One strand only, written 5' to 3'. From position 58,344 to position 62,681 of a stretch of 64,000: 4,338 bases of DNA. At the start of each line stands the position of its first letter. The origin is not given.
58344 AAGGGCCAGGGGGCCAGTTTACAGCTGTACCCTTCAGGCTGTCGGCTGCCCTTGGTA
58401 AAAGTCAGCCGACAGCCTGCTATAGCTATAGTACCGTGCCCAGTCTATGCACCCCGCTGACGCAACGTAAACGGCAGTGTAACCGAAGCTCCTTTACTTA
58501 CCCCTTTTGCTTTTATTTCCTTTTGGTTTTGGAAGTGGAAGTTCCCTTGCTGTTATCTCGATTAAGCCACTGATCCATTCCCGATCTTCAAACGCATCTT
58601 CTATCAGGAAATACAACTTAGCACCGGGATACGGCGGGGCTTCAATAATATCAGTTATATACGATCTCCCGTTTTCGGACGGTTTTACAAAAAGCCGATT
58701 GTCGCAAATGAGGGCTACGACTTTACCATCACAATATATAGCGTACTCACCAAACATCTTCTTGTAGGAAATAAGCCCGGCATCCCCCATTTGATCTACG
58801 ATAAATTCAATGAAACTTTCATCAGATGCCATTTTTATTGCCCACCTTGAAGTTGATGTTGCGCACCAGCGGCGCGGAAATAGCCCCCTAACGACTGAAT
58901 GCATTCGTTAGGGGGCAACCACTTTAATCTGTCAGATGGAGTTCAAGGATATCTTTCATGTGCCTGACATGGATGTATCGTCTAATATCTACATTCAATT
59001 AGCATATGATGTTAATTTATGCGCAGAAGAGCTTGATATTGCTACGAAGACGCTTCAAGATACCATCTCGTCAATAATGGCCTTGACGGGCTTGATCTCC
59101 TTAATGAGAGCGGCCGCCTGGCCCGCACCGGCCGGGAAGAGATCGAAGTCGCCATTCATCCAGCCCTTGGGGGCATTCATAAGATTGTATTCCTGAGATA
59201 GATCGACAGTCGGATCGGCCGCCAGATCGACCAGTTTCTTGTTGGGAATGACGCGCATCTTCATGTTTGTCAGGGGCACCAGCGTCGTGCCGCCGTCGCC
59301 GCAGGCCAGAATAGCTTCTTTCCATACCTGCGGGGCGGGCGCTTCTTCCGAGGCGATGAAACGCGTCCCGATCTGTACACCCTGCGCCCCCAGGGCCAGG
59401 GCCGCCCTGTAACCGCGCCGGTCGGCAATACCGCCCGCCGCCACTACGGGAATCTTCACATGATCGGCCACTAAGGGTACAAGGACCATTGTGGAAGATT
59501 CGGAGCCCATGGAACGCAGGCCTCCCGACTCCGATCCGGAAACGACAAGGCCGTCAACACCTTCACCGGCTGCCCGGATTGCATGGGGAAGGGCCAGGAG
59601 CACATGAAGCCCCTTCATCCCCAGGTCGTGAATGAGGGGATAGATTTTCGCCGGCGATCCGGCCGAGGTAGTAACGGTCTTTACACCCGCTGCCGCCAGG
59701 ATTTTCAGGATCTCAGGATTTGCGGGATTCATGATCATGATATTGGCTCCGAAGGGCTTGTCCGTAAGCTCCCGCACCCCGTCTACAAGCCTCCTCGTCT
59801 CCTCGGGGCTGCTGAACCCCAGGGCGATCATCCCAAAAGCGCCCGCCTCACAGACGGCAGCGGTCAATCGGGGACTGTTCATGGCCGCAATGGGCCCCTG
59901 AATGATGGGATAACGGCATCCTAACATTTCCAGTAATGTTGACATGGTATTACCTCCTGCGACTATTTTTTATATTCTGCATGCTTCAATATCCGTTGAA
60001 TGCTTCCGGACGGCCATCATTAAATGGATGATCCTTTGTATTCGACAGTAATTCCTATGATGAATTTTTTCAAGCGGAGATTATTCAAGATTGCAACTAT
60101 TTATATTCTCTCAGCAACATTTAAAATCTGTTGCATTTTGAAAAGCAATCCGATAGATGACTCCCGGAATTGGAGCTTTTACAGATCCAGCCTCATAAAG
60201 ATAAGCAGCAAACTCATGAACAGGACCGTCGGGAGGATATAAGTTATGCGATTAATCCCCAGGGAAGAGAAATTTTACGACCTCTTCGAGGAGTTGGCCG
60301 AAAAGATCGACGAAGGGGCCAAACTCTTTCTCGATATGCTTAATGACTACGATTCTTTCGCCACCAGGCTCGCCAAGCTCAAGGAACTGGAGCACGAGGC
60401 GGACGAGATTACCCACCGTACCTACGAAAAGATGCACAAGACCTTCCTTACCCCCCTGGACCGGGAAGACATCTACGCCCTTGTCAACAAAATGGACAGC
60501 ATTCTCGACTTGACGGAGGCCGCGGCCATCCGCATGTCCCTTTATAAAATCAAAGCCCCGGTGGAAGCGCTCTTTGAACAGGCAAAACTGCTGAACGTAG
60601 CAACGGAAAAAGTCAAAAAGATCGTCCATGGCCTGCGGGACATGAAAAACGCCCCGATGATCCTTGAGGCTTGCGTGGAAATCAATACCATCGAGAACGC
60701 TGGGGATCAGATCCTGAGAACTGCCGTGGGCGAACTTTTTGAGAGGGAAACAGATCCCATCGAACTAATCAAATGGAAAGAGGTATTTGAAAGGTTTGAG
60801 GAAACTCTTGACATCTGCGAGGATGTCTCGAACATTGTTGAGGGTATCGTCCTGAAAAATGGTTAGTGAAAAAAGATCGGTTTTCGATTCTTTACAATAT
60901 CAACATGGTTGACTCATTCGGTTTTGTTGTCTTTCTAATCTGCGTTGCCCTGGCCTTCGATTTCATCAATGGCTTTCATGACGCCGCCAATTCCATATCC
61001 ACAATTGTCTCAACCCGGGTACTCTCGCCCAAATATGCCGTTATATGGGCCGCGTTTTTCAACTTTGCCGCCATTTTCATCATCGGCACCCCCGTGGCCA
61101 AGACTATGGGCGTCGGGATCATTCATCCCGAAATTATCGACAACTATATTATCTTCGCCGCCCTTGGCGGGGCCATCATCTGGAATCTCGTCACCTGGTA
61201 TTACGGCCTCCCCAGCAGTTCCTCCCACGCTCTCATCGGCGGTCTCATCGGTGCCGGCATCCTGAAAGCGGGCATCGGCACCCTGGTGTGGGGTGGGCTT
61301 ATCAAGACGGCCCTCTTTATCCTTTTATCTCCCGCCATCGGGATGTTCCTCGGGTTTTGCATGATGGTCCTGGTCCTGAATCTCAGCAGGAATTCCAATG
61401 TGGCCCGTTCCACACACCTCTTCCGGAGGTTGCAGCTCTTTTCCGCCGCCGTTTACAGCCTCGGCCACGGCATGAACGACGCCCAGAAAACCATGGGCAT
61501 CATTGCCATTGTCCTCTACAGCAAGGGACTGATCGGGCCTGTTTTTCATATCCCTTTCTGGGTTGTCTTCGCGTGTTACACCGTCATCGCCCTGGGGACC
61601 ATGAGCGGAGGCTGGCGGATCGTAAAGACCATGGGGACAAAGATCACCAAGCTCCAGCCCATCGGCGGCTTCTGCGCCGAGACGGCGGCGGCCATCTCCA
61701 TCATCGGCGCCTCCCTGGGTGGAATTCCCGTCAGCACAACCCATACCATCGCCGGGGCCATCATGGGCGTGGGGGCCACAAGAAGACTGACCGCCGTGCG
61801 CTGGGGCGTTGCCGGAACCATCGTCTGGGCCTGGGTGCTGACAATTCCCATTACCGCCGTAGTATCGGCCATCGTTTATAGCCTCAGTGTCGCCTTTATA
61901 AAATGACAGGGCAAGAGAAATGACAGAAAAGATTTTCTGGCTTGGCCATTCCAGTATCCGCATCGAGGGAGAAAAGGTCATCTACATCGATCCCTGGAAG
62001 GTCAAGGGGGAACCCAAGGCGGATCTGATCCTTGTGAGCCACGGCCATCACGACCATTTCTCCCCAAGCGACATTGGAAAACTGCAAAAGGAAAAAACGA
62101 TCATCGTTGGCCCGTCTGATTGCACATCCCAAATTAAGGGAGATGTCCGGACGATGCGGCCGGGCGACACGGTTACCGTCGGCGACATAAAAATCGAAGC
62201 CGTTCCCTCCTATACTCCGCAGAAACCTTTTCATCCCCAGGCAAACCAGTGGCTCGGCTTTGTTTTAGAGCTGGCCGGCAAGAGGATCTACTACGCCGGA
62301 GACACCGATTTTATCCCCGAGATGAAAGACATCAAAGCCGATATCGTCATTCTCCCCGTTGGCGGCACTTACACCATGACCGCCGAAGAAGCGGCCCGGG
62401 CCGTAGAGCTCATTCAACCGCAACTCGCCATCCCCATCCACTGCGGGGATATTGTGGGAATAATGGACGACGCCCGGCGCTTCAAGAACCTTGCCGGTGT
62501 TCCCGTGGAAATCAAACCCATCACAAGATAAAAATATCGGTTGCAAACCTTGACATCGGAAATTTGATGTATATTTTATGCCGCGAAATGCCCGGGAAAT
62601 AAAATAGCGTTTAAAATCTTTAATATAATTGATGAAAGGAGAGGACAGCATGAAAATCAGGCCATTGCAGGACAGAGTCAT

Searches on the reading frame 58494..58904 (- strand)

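Call 104: search_protein_families(library=pfam, proteins=[window:58494-58904:-], max_evalue=0.05)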
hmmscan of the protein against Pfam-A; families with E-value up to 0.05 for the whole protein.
window:58494-58904:- (136 aa): 1 family
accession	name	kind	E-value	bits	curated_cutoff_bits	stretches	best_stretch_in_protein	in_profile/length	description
PF04993.18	TfoX_N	-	4.5e-13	49.6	30.1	1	37-116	1-85/91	TfoX N-terminal domain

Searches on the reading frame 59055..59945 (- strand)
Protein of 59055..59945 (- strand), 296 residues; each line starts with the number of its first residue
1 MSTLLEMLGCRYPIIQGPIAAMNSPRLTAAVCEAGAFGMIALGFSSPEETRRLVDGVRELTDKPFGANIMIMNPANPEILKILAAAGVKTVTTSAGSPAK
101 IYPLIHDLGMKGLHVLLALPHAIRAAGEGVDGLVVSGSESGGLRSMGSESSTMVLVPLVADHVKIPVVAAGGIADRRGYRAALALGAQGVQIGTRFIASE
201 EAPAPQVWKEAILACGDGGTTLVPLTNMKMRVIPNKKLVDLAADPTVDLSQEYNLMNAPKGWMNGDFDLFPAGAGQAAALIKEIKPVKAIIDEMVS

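Call 12: search_protein_families(library=pfam, proteins=[window:59055-59945:-], max_evalue=0.001)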
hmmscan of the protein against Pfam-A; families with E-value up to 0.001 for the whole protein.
window:59055-59945:- (296 aa): 3 families
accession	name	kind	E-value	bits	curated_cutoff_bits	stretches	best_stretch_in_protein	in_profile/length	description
PF03060.21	NMO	-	7.1e-50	170.7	28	1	3-295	3-329/331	Nitronate monooxygenase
PF00478.31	IMPDH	-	7e-06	25.7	25.6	1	156-208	199-251/345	IMP dehydrogenase / GMP reductase domain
PF01070.24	FMN_dh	-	2.4e-05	24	24.9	1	121-197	231-306/350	FMN-dependent dehydrogenase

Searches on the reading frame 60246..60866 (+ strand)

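Call 12: search_protein_families(library=pfam, proteins=[window:60246-60866:+], max_evalue=0.001)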
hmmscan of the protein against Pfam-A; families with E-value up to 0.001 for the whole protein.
window:60246-60866:+ (206 aa): 1 family
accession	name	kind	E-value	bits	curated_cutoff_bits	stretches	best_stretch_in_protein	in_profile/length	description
PF01865.21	PhoU_div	-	7.2e-25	88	24.4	1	5-203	8-213/214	Protein of unknown function DUF47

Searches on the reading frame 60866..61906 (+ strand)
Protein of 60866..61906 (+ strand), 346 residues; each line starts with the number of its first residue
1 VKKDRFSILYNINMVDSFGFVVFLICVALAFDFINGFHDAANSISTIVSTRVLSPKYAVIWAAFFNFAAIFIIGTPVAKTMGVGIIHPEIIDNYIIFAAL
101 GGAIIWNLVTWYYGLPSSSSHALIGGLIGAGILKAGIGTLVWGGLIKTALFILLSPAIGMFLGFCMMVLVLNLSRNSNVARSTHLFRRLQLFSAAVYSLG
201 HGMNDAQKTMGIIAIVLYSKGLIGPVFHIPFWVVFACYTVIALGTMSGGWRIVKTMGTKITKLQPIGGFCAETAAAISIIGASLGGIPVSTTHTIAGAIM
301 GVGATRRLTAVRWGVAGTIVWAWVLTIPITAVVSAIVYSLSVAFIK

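Call 12: search_protein_families(library=pfam, proteins=[window:60866-61906:+], max_evalue=0.001)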
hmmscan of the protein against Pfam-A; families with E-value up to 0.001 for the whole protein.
window:60866-61906:+ (346 aa): 1 family
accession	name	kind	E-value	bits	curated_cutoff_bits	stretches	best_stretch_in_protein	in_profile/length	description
PF01384.25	PHO4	-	1.7e-96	323.7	33.7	1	35-334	1-350/350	Phosphate transporter family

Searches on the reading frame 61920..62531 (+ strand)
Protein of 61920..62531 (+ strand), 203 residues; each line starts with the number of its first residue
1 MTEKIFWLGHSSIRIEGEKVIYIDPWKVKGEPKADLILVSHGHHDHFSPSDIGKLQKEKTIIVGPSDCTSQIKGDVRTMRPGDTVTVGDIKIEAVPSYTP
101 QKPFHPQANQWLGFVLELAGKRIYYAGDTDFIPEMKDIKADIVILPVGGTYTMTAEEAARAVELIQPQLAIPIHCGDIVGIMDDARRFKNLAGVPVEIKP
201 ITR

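Call 12: search_protein_families(library=pfam, proteins=[window:61920-62531:+], max_evalue=0.001)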
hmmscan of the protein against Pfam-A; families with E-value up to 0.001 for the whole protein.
window:61920-62531:+ (203 aa): 2 families
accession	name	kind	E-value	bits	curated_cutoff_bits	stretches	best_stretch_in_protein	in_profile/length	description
PF13483.12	Lactamase_B_3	-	1.3e-30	107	24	1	4-174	1-160/160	Beta-lactamase superfamily domain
PF12706.13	Lactamase_B_2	-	1.2e-22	80.9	27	1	25-174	21-199/200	Beta-lactamase superfamily domain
